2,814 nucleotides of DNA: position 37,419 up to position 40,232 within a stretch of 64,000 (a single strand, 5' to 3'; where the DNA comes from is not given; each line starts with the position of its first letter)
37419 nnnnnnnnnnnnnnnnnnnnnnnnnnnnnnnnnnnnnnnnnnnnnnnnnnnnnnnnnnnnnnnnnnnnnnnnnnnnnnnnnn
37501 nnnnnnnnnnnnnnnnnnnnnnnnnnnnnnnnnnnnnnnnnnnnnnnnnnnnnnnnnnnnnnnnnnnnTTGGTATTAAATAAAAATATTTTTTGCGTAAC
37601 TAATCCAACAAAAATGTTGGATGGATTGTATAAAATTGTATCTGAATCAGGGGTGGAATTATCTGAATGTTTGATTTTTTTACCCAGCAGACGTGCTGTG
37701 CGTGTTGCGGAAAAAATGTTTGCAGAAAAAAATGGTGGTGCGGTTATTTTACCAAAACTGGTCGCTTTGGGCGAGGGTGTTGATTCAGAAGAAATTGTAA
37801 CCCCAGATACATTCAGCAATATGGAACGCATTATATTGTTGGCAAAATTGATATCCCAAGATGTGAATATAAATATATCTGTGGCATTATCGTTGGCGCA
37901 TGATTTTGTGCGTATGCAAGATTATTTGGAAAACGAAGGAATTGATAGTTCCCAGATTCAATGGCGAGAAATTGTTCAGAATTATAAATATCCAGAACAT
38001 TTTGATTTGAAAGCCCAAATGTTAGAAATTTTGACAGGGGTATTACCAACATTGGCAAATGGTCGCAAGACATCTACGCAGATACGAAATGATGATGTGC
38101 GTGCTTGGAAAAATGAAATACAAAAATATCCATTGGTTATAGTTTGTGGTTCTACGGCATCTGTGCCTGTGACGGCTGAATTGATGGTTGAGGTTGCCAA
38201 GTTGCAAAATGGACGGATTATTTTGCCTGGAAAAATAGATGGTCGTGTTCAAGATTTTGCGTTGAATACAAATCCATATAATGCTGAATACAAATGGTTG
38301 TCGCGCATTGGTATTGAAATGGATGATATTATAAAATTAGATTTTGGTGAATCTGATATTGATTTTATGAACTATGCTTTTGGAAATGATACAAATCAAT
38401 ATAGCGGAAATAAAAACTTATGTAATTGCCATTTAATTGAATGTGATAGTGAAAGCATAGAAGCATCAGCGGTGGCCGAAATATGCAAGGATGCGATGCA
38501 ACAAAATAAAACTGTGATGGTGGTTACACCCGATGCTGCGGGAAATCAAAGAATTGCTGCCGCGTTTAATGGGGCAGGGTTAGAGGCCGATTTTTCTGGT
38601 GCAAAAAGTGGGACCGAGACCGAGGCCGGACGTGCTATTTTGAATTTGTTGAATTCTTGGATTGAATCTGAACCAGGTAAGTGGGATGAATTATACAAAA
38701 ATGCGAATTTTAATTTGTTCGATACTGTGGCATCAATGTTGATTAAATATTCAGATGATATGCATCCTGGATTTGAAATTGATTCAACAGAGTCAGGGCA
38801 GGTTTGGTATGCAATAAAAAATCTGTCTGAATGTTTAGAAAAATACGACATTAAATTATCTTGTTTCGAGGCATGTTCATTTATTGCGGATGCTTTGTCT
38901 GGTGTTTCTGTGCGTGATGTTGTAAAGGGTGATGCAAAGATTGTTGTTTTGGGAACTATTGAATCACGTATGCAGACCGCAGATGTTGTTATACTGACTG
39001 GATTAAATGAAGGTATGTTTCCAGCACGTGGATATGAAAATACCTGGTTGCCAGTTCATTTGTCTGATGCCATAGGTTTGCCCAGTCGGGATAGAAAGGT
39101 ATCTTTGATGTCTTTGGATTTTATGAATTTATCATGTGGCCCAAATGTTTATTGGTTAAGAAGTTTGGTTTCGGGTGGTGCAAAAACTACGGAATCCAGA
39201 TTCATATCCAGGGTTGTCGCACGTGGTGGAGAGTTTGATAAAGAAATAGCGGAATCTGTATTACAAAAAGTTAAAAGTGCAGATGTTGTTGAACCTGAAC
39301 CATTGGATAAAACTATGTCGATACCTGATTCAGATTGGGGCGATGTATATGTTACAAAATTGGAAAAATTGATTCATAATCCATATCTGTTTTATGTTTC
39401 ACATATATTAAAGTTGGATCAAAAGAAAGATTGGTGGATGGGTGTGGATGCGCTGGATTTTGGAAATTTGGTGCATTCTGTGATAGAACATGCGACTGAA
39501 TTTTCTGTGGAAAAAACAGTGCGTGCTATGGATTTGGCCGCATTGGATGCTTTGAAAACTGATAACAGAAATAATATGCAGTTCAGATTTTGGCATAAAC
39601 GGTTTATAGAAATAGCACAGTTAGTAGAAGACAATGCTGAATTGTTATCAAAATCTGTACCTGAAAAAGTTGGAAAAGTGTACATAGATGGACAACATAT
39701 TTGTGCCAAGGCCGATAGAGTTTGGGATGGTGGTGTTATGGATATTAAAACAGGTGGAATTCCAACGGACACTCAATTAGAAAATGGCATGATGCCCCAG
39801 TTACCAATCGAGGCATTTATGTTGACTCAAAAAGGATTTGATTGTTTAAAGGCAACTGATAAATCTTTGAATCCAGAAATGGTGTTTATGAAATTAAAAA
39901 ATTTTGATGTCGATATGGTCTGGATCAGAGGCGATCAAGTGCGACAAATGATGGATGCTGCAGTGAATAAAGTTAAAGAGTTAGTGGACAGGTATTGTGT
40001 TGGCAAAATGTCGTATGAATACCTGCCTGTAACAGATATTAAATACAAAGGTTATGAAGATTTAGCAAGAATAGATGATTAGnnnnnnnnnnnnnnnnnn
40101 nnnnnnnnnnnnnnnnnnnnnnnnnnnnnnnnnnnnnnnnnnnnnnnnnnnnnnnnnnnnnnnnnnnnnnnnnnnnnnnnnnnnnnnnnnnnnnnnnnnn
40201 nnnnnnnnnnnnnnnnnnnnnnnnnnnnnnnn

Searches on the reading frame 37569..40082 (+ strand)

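Call 10: search_protein_families(library=ncbifam, proteins=[window:37569-40082:+])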
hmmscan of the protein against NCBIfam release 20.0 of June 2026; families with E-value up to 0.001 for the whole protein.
window:37569-40082:+ (837 aa): 3 families
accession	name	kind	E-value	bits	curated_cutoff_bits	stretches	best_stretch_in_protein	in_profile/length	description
TIGR02786.1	addB_alphas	equivalog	2.9e-79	267.3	486.5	3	430-836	582-1021/1024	double-strand break repair protein AddB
TIGR03623.1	TIGR03623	subfamily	1.4e-06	26.8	299.6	1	454-657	457-665/876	probable DNA repair protein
TIGR02773.1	addB_Gpos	equivalog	7e-06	23.9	903.7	0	595-645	786-834/1159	helicase-exonuclease AddAB subunit AddB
